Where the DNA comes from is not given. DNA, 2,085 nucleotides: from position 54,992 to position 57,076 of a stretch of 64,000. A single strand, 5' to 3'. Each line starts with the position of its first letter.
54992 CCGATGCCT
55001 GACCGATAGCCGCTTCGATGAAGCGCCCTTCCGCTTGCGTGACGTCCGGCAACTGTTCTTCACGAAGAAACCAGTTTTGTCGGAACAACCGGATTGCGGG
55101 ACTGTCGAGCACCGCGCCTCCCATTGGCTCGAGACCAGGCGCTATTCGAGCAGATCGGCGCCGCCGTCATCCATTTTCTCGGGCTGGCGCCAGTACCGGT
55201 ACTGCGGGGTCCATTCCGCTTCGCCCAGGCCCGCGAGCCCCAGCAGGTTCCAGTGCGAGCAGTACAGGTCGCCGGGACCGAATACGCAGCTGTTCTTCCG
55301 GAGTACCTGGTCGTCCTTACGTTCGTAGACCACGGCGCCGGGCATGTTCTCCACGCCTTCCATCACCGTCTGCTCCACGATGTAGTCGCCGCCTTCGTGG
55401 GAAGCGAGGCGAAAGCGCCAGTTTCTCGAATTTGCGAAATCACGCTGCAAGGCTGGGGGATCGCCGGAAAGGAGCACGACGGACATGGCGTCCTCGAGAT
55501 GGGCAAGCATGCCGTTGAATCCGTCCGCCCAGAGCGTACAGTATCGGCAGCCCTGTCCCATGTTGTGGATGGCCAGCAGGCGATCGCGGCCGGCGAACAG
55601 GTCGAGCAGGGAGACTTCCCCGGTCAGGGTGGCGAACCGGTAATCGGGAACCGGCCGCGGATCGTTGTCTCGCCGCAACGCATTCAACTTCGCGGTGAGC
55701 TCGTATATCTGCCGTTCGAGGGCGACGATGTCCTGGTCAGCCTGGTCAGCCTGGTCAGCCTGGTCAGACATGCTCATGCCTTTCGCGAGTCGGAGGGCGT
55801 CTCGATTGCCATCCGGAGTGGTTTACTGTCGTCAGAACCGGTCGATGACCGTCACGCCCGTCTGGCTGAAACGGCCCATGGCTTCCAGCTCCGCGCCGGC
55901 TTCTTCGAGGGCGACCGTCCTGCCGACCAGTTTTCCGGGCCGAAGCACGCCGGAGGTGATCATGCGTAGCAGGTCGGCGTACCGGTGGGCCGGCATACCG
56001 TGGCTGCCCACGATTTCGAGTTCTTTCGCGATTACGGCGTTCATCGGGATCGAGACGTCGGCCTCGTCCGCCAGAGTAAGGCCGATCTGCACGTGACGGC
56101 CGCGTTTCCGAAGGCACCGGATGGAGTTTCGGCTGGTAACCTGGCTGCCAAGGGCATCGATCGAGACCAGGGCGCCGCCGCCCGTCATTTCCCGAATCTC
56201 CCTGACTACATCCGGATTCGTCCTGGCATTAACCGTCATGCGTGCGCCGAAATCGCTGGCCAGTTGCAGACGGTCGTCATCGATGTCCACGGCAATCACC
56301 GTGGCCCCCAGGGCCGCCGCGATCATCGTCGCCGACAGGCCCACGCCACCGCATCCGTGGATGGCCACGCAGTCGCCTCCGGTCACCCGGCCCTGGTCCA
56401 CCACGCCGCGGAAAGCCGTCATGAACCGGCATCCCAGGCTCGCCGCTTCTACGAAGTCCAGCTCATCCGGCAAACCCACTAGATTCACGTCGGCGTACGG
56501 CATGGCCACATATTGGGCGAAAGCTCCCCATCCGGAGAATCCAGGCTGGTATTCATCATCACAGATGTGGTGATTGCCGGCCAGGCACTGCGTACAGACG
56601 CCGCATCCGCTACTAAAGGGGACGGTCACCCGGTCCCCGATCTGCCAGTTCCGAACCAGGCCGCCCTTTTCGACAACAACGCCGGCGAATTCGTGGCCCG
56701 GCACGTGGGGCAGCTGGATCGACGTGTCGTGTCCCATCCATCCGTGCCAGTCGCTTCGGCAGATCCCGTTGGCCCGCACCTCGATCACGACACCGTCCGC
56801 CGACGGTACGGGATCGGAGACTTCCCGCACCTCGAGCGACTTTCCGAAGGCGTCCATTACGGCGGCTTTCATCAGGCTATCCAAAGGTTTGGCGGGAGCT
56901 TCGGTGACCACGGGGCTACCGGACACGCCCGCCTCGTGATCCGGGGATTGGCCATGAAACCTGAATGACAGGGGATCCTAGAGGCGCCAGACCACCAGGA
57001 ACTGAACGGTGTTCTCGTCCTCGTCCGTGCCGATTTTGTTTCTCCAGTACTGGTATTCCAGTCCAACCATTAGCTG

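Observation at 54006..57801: Putative operon OM channel - Zn-ADH - DUF899(CxxC) - ankyrin-repeat protein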

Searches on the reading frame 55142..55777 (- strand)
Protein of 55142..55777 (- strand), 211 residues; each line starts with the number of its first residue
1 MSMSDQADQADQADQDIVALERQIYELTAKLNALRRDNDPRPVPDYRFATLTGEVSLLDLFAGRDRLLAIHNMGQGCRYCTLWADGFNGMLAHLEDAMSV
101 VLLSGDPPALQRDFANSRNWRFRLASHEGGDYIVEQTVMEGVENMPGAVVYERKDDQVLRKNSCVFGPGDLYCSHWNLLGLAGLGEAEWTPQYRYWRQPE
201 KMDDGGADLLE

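Call 3: search_protein_families(library=pfam, proteins=[window:55142-55777:-], max_evalue=0.01)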
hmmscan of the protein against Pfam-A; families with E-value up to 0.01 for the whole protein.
window:55142-55777:- (211 aa): 2 families
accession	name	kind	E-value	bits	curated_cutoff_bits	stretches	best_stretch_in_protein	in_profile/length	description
PF05988.18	DUF899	-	2.7e-20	73.3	27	1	11-199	13-221/224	Bacterial protein of unknown function (DUF899)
PF00578.27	AhpC-TSA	-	0.00026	21.4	26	1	43-136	5-98/124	AhpC/TSA family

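Call 4: search_protein_families(library=ncbifam, proteins=[window:55142-55777:-], max_evalue=0.01)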
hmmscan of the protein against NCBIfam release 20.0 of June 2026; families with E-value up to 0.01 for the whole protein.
window:55142-55777:- (211 aa): 0 families

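Call 20: search_solved_structures(query=window:55142-55777:-, max_evalue=1, show_alignments=1)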
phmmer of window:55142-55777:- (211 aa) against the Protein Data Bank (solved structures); distinct sequences matched with E-value up to 1: 2.
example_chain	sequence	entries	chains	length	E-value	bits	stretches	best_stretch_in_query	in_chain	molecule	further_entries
3w0l_B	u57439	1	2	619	0.73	12.3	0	165-206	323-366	Glucokinase regulatory protein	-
4v4n_BY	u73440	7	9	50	0.88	12.1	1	150-190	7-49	30S ribosomal protein S27AE | 30S ribosomal protein eS27 | Small ribosomal subunit protein eS31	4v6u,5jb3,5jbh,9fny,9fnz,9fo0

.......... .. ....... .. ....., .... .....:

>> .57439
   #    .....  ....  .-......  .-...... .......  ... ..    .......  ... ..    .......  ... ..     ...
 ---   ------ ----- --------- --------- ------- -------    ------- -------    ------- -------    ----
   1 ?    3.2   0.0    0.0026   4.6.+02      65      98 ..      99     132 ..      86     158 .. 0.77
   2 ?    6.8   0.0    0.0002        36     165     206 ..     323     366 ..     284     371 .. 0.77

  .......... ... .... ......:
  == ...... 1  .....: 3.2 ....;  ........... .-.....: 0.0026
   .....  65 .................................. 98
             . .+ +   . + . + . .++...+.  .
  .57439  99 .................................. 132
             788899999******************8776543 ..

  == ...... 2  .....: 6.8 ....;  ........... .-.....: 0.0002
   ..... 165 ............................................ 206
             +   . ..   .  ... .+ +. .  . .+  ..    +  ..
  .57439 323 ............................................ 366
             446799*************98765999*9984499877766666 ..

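Call 38: find_homologous_proteins(query=window:55142-55777:-, max_evalue=0.00001)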
Query window:55142-55777:- (211 aa): 3257 proteins with E <= 0.00001 among 4309 candidates; the best 120 are listed.
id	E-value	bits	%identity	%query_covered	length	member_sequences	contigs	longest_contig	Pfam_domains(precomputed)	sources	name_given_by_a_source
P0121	4.5e-127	440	92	97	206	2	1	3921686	PF05988.19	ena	-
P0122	9.8e-121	419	90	94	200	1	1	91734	PF05988.19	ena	-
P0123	3.3e-119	414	89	94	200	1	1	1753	PF05988.19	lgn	-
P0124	5.7e-119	413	88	94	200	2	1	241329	PF05988.19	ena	-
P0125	1.7e-118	412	89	94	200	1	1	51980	PF05988.19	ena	-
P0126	1.2e-117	409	89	94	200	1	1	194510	PF05988.19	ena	-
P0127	2.1e-117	408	88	94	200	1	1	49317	PF05988.19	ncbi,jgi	-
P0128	3.6e-117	407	87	94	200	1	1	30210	PF05988.19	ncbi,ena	-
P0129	3.1e-116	404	87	94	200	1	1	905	PF05988.19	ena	-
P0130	5.3e-114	397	84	94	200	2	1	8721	PF05988.19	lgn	-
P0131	4.1e-112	391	84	94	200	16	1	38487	PF05988.19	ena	-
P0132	3.1e-104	365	79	94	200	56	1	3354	PF00578.28,PF05988.19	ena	-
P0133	1.3e-101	356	78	94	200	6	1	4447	PF05988.19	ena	-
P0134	2.6e-101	355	76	94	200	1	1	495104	PF05988.19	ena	-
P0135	4.7e-101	355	76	94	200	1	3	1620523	PF00578.28,PF05988.19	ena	-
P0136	5.0e-100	351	75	94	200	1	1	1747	PF05988.19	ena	-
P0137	5.9e-100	351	76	94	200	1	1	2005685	PF05988.19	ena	-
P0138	1.5e-99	350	76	94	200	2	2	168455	PF05988.19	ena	-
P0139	3.1e-99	349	76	94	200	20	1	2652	PF05988.19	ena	-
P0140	3.5e-99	349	74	94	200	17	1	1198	PF05988.19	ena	-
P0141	7.9e-99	347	75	94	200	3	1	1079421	PF05988.19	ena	-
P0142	1.5e-98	346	75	94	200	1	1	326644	PF05988.19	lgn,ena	-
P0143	1.6e-98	346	75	94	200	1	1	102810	PF05988.19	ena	-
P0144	1.7e-98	346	75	94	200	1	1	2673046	PF05988.19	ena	-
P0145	1.9e-98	346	76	94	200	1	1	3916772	PF05988.19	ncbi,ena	-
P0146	3.1e-98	345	74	94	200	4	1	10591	PF05988.19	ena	-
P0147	3.4e-98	345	73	97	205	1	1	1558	PF00578.28,PF05988.19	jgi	-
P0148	4.9e-98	345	74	94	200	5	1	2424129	PF00578.28,PF05988.19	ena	-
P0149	5.7e-98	345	74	94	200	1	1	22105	PF05988.19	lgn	-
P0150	6.1e-98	344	75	91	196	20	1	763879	PF05988.19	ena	-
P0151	6.2e-98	344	73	94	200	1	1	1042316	PF05988.19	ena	-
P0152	1.2e-97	343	74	94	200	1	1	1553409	PF05988.19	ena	-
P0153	1.7e-97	343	75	94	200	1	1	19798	PF05988.19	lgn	-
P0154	1.8e-97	343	73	94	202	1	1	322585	PF05988.19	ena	-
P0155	1.8e-97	343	74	94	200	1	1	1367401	PF05988.19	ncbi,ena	-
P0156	4.0e-97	342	75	91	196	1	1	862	PF05988.19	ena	-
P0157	4.8e-97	342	74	94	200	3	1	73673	PF05988.19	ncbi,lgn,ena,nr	ncbi:MAG: DUF899 family protein [Albidovulum sp.]|nr:DUF899 family protein [Albidovulum sp.]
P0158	7.4e-97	341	73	94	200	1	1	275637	PF05988.19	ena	-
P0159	8.4e-97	341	74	94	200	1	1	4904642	PF05988.19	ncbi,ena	-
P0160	8.5e-97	341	73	94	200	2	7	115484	PF00578.28,PF05988.19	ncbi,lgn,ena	-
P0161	8.6e-97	341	74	94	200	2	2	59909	PF05988.19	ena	-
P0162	9.8e-97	341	74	91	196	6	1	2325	PF05988.19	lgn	-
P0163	1.2e-96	340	72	94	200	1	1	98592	PF05988.19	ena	-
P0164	1.7e-96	340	74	94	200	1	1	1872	PF05988.19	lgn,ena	-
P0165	2.4e-96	339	74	94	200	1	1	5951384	PF00578.28,PF05988.19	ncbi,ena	-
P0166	4.7e-96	338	72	96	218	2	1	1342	PF05988.19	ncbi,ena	-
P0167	5.3e-96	338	71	95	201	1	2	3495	PF00578.28,PF05988.19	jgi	-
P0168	1.3e-95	337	74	94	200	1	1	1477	PF05988.19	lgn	-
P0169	1.3e-95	337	73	94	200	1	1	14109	PF00578.28,PF05988.19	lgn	-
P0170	1.3e-95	337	72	94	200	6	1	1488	PF05988.19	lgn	-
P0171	1.5e-95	337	72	94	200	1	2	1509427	PF00578.28,PF05988.19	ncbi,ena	-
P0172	3.1e-95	336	72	93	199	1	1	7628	PF00578.28,PF05988.19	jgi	-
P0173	3.9e-95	335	73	94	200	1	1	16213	PF05988.19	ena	-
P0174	4.2e-95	335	73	93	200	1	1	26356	PF05988.19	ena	-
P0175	5.9e-95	335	73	94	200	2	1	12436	PF05988.19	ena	-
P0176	7.5e-95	334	73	93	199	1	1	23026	PF00578.28,PF05988.19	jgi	jgi:predicted dithiol-disulfide oxidoreductase (DUF899 family)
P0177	1.2e-94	334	74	93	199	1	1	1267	PF00578.28,PF05988.19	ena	-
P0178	1.4e-94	333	72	94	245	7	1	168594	PF05988.19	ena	-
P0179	1.4e-94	333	72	94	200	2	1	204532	PF00578.28,PF05988.19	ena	-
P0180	1.7e-94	333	72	94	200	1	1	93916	PF05988.19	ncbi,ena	-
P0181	1.9e-94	333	74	91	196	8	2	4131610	PF05988.19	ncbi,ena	-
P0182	2.2e-94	333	71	94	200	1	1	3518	PF05988.19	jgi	jgi:predicted dithiol-disulfide oxidoreductase (DUF899 family)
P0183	2.3e-94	333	72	93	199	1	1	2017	PF00578.28,PF05988.19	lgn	-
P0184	2.4e-94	333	71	93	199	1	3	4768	PF00578.28,PF05988.19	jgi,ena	-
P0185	2.9e-94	332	72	94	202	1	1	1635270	PF05988.19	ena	-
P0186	3.2e-94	332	70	94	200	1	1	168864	PF00578.28,PF05988.19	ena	-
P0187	3.2e-94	332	72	94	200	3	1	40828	PF05988.19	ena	-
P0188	4.8e-94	332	72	94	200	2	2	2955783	PF05988.19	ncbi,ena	-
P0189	4.8e-94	332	72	94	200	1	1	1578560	PF00578.28,PF05988.19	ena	-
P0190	5.5e-94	332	72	93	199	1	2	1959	PF00578.28,PF05988.19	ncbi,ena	-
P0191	5.5e-94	332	74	93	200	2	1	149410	PF05988.19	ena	-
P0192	5.9e-94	331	72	93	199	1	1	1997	PF00578.28,PF05988.19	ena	-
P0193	7.7e-94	331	70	94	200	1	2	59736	PF05988.19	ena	-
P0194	7.9e-94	331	70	94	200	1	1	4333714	PF05988.19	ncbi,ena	-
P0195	8.6e-94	331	72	93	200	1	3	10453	PF00578.28,PF05988.19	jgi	-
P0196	9.1e-94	331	72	94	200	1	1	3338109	PF05988.19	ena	-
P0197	9.9e-94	331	73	94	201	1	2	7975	PF05988.19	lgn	-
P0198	1.0e-93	331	71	93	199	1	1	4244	PF00578.28,PF05988.19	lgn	-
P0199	1.1e-93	331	70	94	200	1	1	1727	PF00578.28,PF05988.19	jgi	jgi:predicted dithiol-disulfide oxidoreductase (DUF899 family)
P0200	1.2e-93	330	68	97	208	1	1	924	PF00578.28,PF05988.19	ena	-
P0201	1.2e-93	330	70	94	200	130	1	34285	PF00578.28,PF05988.19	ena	-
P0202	1.3e-93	330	68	96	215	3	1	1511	PF00578.28,PF05988.19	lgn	-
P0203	1.3e-93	330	71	94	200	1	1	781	PF00578.28,PF05988.19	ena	-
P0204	1.3e-93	330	72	94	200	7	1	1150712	PF05988.19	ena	-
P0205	1.3e-93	330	70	94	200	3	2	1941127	PF05988.19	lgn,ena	-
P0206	1.5e-93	330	70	93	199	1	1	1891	PF05988.19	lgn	-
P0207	1.6e-93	330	72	93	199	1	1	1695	PF00578.28,PF05988.19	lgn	-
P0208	1.8e-93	330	71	94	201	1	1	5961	PF00578.28,PF05988.19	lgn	-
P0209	1.9e-93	330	72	93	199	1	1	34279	PF05988.19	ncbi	ncbi:MAG: DUF899 family protein [Woeseiaceae bacterium]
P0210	2.0e-93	330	71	94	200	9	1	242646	PF05988.19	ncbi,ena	-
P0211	2.2e-93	330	70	93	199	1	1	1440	PF05988.19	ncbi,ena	-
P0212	2.6e-93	329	71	94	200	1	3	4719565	PF00578.28,PF05988.19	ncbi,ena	-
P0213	2.8e-93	329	72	93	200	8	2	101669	PF00578.28,PF05988.19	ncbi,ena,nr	ncbi:MAG: DUF899 family protein [Proteobacteria bacterium]|nr:DUF899 family protein [Pseudomonadota 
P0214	2.9e-93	329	72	93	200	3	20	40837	PF00578.28,PF05988.19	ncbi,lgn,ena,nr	ncbi:MAG: DUF899 family protein [Proteobacteria bacterium]|nr:DUF899 family protein [Pseudomonadota 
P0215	3.0e-93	329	70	93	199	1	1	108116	PF00578.28,PF05988.19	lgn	-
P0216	3.0e-93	329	69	94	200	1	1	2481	PF00578.28,PF05988.19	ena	-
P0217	3.8e-93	329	68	94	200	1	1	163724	PF00578.28,PF05988.19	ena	-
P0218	3.9e-93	329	70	94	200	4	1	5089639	PF00578.28,PF05988.19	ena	-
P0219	4.0e-93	329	68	97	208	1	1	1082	PF00578.28,PF05988.19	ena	-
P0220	4.3e-93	329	68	97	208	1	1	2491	PF00578.28,PF05988.19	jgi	jgi:predicted dithiol-disulfide oxidoreductase (DUF899 family)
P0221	4.8e-93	328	70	93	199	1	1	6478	PF00578.28,PF05988.19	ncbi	ncbi:MAG: DUF899 family protein [Woeseiaceae bacterium]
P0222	4.9e-93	328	70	93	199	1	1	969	PF00578.28,PF05988.19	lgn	-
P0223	4.9e-93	328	69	95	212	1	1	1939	PF00578.28,PF05988.19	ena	-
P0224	5.3e-93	328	70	94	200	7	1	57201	PF00578.28,PF05988.19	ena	-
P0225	5.4e-93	328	70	94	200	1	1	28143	PF00578.28,PF05988.19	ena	-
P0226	5.5e-93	328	70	94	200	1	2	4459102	PF00578.28,PF05988.19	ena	-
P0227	5.7e-93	328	71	93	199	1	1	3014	PF00578.28,PF05988.19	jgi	-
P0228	6.2e-93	328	71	93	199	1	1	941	PF00578.28,PF05988.19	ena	-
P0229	7.0e-93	328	70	94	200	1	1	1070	PF00578.28,PF05988.19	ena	-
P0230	7.3e-93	328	70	94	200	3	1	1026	PF00578.28,PF05988.19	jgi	jgi:predicted dithiol-disulfide oxidoreductase (DUF899 family)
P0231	8.1e-93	328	68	97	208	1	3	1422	PF00578.28,PF05988.19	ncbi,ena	-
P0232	9.0e-93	328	71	92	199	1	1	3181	PF00578.28,PF05988.19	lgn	-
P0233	9.8e-93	327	67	97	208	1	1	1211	PF00578.28,PF05988.19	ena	-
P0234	9.8e-93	327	70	93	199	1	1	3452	PF00578.28,PF05988.19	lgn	-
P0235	1.1e-92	327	71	92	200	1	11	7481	PF00578.28,PF05988.19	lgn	-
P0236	1.2e-92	327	70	94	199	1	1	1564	PF00578.28,PF05988.19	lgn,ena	-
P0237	1.3e-92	327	71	94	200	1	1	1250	PF00578.28,PF05988.19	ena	-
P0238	1.3e-92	327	70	93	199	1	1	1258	PF00578.28,PF05988.19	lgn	-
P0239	1.3e-92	327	70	94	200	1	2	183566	PF00578.28,PF05988.19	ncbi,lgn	-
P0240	1.4e-92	327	71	93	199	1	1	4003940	PF00578.28,PF05988.19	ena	-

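Call 39: find_encoding_contigs(protein=P0157, flank=6000, max_places=2)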
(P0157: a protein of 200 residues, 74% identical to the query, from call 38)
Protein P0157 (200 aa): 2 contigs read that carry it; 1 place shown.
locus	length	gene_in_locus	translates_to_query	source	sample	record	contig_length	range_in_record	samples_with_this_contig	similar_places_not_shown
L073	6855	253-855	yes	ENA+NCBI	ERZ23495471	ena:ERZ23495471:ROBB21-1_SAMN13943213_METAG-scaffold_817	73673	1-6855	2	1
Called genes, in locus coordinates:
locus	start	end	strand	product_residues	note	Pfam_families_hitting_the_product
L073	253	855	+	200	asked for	PF05988:DUF899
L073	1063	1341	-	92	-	-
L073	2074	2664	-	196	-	PF08818:DUF1801, PF13376:OmdA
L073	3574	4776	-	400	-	PF04326:SLFN_AlbA_2, PF13749:HATPase_c_4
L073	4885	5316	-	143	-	PF13304:AAA_21 (weak)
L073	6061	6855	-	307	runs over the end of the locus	PF13476:AAA_23 (weak)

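Call 40: find_encoding_contigs(protein=P0165, flank=6000, max_places=2)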
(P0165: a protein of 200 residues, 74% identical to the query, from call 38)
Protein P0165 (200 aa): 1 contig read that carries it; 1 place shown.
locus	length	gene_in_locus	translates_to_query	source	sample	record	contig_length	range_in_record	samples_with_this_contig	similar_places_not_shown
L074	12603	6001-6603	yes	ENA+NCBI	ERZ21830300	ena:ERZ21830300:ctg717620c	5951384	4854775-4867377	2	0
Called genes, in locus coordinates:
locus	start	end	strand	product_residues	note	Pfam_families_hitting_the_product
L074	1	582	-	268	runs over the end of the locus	PF13469:Sulfotransfer_3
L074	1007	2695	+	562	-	PF07940:Hepar_II_III_C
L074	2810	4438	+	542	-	PF02142:MGS, PF01808:AICARFT_IMPCHas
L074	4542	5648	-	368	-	PF14696:Glyoxalase_5, PF13669:Glyoxalase_4 (faint), PF00903:Glyoxalase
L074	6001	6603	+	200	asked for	PF05988:DUF899, PF00578:AhpC-TSA (faint)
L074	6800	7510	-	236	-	PF03737:RraA-like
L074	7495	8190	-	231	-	PF00975:Thioesterase (weak), PF12697:Abhydrolase_6, PF00561:Abhydrolase_1 (faint), PF12146:Hydrolase_4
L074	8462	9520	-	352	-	PF00005:ABC_tran, PF02463:SMC_N (faint), PF03215:Rad17 (faint), PF17912:OB_MalK (weak)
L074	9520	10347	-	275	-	PF00528:BPD_transp_1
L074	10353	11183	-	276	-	PF00528:BPD_transp_1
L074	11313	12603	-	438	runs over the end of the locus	PF01547:SBP_bac_1, PF13416:SBP_bac_8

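Call 41: find_encoding_contigs(protein=P0209, flank=6000, max_places=2)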
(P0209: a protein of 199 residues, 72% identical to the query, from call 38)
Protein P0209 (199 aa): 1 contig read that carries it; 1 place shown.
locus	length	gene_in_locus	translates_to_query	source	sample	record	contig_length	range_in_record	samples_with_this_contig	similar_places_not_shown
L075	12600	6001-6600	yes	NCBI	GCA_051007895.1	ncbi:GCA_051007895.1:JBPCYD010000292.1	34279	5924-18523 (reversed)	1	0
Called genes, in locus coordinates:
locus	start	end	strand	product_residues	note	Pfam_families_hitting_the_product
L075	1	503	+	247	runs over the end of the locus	PF03932:CutC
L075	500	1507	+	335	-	PF01408:GFO_IDH_MocA, PF03447:NAD_binding_3 (weak), PF22725:GFO_IDH_MocA_C3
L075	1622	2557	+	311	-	PF23023:Anti-Pycsar_Apyc1 (faint), PF00753:Lactamase_B (faint), PF12706:Lactamase_B_2 (faint)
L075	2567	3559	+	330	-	PF06206:CpeT (weak)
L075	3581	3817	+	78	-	-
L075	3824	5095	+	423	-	PF13458:Peripla_BP_6, PF01094:ANF_receptor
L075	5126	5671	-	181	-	PF12724:Flavodoxin_5, PF00258:Flavodoxin_1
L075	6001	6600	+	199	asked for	PF05988:DUF899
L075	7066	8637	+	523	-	PF18914:DUF5666, PF10988:DUF2807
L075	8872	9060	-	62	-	-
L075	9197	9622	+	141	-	-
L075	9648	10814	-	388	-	PF08450:SGL (faint), PF06739:SBBP (faint), PF01436:NHL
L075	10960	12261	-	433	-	PF12740:PETase, PF03403:PAF-AH_p_II, PF12146:Hydrolase_4 (faint), PF00561:Abhydrolase_1 (weak)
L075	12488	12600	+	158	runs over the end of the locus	-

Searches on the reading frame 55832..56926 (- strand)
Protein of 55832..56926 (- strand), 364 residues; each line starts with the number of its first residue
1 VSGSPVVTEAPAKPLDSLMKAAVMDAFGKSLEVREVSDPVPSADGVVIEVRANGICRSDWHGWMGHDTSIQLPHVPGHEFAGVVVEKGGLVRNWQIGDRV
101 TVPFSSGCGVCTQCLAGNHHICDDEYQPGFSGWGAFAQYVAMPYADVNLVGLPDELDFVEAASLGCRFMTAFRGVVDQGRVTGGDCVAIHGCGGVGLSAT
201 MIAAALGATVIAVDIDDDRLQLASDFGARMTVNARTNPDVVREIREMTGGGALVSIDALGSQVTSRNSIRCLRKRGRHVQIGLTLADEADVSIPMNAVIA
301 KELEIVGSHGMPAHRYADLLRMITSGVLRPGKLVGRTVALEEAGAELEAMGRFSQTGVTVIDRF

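Call 3: search_protein_families(library=pfam, proteins=[window:55832-56926:-], max_evalue=0.01)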
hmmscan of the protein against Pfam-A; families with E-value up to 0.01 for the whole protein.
window:55832-56926:- (364 aa): 6 families
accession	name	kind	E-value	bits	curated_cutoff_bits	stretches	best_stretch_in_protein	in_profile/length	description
PF00107.32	ADH_zinc_N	-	6.5e-31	107.4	31.8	1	194-324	1-128/129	Zinc-binding dehydrogenase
PF08240.17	ADH_N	-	7.3e-27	94.1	23.5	1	43-147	2-99/104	Alcohol dehydrogenase GroES-like domain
PF01262.27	AlaDh_PNT_C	-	3.7e-06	27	23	1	187-245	31-91/214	Alanine dehydrogenase/PNT, C-terminal domain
PF13602.12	ADH_zinc_N_2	-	4.1e-05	24.9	27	1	227-345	2-118/134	Zinc-binding dehydrogenase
PF03721.20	UDPG_MGDP_dh_N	-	0.0059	16.6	27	0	187-221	3-37/187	UDP-glucose/GDP-mannose dehydrogenase family, NAD binding domain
PF02254.24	TrkA_N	-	0.0094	16.7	23.8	0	187-244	1-58/116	TrkA-N domain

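Call 4: search_protein_families(library=ncbifam, proteins=[window:55832-56926:-], max_evalue=0.01)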
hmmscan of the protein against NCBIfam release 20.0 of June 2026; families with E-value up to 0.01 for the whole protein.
window:55832-56926:- (364 aa): 29 families (the best 25 are shown)
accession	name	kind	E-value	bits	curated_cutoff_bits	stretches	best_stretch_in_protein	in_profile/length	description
NF041097.1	keto_inos_dh_IolM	equivalog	4.9e-51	173.6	450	1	30-352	39-379/389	scyllo-inosose 3-dehydrogenase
NF010344.0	PRK13771.1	subfamily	3.4e-49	167.6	349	1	19-362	1-332/334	putative alcohol dehydrogenase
TIGR03989.1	Rxyl_3153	subfamily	8.4e-45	153.6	440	2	20-124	3-107/370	NDMA-dependent alcohol dehydrogenase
NF003808.0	PRK05396.1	equivalog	9.9e-44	149.6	380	1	19-351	1-329/341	L-threonine 3-dehydrogenase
NF006940.0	PRK09422.1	equivalog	5.8e-42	143.8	344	1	19-361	1-333/338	alcohol dehydrogenase AdhP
NF041172.1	AcrlCoa_red_Thmprot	equivalog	8.6e-41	140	500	1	19-359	1-330/334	acryloyl-CoA reductase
TIGR00692.1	tdh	equivalog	1.6e-39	135.9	458.35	1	31-359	11-336/340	L-threonine 3-dehydrogenase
TIGR02824.1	quinone_pig3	subfamily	7.6e-39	133.6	296.8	2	134-309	92-263/325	putative NAD(P)H quinone oxidoreductase, PIG3 family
TIGR03451.1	mycoS_dep_FDH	equivalog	1.9e-37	129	512.9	1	20-350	3-346/358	S-(hydroxymethyl)mycothiol dehydrogenase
NF007489.0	PRK10083.1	equivalog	1.8e-34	119.2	376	1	19-348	1-321/339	Zn-dependent oxidoreductase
TIGR03201.1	dearomat_had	equivalog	1.7e-33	116.2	338.65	1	24-335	4-322/349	6-hydroxycyclohex-1-ene-1-carbonyl-CoA dehydrogenase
NF047908.1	AldhRedAhr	equivalog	1.2e-32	113.2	470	1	21-324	6-299/335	NADPH-dependent aldehyde reductase Ahr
TIGR02818.1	adh_III_F_hyde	equivalog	3.4e-32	111.9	543.95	2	130-301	134-306/368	S-(hydroxymethyl)glutathione dehydrogenase/class III alcohol dehydrogenase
TIGR03366.1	HpnZ_proposed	hypoth_equivalog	9.8e-30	103.8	328.1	1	42-325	4-295/315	putative phosphonate catabolism associated alcohol dehydrogenase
TIGR02819.1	fdhA_non_GSH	equivalog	8.4e-29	100.3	636.95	1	39-262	32-268/397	formaldehyde dehydrogenase, glutathione-independent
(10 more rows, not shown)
